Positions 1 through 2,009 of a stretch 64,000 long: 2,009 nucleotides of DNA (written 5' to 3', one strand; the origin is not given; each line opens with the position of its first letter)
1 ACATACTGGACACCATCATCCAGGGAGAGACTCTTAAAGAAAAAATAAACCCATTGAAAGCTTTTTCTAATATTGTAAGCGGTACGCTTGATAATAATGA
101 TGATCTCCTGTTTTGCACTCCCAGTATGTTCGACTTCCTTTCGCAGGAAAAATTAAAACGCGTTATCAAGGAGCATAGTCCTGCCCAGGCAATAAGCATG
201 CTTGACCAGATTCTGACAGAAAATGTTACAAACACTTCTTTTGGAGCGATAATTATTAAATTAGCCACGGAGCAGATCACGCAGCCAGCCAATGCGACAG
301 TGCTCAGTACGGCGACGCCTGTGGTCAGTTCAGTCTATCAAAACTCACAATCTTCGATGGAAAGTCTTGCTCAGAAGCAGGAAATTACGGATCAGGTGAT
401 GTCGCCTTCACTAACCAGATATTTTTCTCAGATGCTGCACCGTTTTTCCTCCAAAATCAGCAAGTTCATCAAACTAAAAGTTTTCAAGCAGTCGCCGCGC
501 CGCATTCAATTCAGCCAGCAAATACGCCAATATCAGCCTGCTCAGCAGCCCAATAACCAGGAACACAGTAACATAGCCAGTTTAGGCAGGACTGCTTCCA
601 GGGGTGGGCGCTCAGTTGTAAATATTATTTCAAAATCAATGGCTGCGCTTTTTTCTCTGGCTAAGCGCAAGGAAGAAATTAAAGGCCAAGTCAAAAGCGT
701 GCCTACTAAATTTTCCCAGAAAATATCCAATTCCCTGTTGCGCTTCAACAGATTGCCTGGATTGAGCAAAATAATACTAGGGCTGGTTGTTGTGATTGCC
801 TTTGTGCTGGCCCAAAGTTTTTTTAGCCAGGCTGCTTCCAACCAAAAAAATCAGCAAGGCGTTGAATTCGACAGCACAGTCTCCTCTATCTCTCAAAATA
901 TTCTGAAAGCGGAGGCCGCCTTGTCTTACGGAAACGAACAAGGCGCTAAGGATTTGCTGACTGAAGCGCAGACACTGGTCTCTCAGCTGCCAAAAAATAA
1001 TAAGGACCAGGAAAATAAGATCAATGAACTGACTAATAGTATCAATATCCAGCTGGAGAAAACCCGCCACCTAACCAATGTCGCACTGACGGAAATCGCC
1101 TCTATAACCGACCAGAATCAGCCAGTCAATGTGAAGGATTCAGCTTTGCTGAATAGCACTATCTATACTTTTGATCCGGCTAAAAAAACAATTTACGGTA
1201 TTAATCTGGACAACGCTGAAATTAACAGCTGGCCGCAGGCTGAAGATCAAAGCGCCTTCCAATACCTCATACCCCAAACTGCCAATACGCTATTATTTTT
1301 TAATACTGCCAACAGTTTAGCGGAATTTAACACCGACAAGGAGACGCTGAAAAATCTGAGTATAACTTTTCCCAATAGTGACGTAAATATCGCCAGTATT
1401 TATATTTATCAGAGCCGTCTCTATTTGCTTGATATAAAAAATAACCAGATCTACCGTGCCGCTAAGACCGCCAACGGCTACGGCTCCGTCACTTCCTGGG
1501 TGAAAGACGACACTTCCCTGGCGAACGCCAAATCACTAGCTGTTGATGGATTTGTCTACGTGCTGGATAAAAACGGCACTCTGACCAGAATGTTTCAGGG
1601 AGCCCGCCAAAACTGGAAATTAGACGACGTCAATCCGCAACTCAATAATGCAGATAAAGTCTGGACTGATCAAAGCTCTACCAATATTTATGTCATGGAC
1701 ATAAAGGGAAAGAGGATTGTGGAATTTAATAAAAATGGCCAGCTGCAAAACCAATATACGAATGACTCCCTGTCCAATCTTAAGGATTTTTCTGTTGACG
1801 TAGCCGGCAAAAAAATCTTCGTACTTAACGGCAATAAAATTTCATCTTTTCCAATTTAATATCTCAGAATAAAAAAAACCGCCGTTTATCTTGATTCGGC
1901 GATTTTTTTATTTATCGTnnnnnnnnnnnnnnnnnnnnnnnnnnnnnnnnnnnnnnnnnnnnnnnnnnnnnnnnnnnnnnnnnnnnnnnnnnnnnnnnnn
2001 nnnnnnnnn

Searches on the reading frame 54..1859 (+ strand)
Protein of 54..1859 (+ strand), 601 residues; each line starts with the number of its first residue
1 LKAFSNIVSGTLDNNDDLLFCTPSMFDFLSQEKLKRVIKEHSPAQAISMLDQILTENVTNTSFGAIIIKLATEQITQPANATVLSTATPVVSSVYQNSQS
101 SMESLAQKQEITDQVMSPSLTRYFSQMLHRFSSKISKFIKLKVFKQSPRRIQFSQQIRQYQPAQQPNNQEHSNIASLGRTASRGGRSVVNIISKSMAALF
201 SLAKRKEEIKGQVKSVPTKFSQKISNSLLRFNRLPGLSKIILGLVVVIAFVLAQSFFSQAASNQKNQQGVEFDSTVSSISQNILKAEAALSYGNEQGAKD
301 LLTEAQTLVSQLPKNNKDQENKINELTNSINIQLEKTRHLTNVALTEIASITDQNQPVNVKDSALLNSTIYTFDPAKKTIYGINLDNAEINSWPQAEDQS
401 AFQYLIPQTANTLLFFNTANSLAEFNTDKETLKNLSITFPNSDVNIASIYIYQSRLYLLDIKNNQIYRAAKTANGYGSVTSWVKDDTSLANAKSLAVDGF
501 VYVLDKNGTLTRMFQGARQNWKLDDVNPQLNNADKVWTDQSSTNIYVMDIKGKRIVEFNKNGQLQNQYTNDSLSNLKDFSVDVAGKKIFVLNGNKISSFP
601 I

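Call 9: search_protein_families(library=pfam, proteins=[window:54-1859:+], max_evalue=0.001)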
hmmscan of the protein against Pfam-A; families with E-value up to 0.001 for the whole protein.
window:54-1859:+ (601 aa): 0 families

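Call 57: search_protein_families(library=pfam, proteins=[window:54-1859:+], max_evalue=1)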
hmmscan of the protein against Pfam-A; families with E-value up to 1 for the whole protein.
window:54-1859:+ (601 aa): 4 families
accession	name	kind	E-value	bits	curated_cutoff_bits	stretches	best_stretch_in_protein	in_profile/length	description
PF19292.4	KPBB_C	-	0.0061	16.2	27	1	283-370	97-181/238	Phosphorylase b kinase C-terminal domain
PF13360.13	PQQ_2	-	0.088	12.9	27.6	1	493-589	68-167/233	Outer membrane protein assembly factor BamB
PF04012.17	PspA_IM30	-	0.24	11.4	33.9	1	285-335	73-122/220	PspA/IM30 family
PF04297.20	UPF0122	-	0.35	11.6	22.7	1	93-171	27-98/101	Putative helix-turn-helix protein, YlxM / p13 like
